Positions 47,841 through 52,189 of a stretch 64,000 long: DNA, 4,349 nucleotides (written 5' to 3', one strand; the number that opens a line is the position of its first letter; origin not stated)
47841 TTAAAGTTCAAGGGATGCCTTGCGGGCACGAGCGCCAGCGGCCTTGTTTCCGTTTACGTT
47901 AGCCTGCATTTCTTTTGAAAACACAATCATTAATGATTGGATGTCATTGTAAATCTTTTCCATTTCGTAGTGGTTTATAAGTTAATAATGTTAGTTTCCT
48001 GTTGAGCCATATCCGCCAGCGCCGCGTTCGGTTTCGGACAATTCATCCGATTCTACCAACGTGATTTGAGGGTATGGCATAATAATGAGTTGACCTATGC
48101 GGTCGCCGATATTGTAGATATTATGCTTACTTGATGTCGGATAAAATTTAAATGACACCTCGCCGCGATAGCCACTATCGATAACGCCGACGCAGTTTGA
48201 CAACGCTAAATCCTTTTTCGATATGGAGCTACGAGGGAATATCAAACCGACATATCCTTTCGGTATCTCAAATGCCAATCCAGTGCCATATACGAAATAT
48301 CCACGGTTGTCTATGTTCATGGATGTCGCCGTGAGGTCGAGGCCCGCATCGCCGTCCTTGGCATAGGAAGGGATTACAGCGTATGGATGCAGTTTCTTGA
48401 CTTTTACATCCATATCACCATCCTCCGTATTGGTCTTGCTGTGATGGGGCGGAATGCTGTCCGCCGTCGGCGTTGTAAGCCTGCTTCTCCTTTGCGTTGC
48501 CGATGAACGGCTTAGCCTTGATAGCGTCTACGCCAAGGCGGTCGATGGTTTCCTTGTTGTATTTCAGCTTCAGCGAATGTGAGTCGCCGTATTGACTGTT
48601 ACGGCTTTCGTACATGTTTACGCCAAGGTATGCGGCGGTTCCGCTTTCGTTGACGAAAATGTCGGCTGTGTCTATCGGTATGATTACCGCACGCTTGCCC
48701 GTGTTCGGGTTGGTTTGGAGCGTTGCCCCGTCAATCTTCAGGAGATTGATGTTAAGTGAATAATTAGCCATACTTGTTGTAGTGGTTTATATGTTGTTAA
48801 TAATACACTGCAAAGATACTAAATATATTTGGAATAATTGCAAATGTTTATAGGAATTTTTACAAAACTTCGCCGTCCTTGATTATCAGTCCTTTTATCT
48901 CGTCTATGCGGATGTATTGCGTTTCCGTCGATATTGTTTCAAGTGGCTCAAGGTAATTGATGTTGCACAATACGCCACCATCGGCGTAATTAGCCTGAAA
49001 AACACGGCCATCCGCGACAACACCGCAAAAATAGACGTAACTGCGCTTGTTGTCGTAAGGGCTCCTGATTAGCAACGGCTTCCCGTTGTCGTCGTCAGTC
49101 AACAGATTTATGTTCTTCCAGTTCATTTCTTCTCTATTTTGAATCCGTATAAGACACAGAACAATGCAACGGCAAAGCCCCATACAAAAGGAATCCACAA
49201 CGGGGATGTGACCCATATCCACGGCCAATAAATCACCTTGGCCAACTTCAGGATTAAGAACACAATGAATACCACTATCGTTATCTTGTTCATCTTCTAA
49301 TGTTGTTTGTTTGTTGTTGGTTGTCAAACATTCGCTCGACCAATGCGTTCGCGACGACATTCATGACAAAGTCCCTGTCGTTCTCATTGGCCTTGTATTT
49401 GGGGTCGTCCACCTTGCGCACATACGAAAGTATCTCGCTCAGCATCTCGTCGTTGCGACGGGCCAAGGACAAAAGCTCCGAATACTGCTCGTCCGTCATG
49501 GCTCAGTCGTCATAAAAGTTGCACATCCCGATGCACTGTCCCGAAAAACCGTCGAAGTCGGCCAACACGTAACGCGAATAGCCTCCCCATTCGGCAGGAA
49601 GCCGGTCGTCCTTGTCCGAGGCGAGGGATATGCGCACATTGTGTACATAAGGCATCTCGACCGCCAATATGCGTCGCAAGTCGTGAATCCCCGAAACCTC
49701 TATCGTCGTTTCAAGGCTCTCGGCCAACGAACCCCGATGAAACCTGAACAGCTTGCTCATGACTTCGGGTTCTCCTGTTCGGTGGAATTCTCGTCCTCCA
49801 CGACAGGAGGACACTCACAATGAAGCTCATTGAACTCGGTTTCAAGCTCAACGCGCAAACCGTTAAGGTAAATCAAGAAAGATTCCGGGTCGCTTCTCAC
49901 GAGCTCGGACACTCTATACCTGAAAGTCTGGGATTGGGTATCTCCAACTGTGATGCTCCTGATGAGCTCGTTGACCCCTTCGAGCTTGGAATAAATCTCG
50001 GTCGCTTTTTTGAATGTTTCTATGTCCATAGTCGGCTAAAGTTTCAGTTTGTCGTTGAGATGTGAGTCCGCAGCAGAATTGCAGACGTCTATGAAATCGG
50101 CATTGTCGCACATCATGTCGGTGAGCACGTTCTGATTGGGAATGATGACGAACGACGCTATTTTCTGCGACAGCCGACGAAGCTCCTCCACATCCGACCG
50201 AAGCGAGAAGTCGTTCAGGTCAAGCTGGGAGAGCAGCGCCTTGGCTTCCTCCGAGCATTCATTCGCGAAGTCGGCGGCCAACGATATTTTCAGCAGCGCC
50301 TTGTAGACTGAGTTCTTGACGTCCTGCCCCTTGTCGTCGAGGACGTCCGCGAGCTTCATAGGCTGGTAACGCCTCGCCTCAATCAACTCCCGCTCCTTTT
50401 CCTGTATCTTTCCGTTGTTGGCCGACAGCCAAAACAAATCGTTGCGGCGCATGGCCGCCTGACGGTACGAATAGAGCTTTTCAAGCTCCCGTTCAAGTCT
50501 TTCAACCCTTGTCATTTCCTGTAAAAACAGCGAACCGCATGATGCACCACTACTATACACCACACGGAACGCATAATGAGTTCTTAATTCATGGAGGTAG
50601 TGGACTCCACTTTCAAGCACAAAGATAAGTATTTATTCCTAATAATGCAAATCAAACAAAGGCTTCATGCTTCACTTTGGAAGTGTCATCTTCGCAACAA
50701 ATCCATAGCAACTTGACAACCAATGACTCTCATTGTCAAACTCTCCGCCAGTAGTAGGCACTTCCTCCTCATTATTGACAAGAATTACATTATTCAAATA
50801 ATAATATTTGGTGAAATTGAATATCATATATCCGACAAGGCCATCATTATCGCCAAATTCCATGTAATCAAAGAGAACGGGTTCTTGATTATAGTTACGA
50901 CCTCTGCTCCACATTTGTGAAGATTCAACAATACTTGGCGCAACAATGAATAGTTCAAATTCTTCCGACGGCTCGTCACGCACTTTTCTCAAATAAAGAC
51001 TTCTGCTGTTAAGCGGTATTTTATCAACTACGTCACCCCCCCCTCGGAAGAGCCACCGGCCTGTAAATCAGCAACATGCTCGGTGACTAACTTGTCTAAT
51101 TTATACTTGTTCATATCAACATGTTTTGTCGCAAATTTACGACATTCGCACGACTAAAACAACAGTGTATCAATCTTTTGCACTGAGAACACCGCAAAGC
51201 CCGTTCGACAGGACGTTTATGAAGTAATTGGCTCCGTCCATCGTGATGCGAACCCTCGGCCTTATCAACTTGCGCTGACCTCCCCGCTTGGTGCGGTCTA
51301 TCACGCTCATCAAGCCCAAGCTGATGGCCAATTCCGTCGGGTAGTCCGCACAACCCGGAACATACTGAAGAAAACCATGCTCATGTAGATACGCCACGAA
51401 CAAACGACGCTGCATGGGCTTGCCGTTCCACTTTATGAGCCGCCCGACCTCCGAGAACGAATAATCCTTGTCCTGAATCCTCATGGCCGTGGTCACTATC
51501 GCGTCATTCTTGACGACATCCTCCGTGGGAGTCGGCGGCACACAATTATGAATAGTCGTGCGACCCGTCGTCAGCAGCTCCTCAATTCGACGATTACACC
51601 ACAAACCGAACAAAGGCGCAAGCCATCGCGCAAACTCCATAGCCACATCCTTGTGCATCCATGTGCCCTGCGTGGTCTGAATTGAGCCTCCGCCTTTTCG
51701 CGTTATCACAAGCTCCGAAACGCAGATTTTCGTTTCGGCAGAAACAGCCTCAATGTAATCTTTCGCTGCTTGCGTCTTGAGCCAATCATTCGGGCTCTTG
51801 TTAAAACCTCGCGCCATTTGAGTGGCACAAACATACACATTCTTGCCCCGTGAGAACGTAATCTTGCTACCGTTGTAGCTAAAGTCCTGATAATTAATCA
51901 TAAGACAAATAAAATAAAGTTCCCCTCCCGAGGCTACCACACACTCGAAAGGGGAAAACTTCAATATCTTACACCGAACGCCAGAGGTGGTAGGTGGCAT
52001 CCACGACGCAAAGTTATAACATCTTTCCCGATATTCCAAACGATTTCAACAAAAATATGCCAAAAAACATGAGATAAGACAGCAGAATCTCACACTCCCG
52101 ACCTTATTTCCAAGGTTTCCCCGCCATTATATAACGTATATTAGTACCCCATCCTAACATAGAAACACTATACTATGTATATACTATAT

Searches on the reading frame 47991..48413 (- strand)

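Call 45: search_protein_families(library=pfam, max_evalue=0.01, proteins=[window:47991-48413:-])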
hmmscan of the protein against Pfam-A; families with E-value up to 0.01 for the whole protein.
window:47991-48413:- (140 aa): 2 families
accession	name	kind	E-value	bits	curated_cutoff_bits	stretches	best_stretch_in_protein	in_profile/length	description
PF00692.24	dUTPase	-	2.5e-26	92.4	22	1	12-139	3-129/129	dUTPase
PF22769.1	DCD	-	5.3e-09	36.8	27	1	45-111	84-150/153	dCTP deaminase-like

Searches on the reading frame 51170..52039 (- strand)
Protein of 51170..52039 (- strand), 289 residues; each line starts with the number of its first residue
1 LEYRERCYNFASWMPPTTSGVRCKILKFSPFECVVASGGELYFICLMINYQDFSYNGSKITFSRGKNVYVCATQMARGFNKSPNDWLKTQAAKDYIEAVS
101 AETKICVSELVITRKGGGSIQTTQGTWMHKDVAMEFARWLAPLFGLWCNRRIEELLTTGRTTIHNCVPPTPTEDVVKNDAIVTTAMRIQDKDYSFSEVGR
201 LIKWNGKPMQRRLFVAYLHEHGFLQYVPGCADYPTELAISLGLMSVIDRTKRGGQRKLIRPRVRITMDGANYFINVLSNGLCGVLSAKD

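Call 30: search_protein_families(library=pfam, max_evalue=0.01, proteins=[window:51170-52039:-])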
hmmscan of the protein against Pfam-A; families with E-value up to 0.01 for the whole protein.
window:51170-52039:- (289 aa): 2 families
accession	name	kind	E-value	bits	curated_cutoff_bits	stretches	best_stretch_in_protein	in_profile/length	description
PF04383.19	KilA-N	-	5.9e-22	78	23.8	1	55-156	3-105/107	KilA-N domain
PF03374.19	ANT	-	5.4e-05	23.9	25.3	1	190-278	21-106/108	Phage antirepressor protein KilAC domain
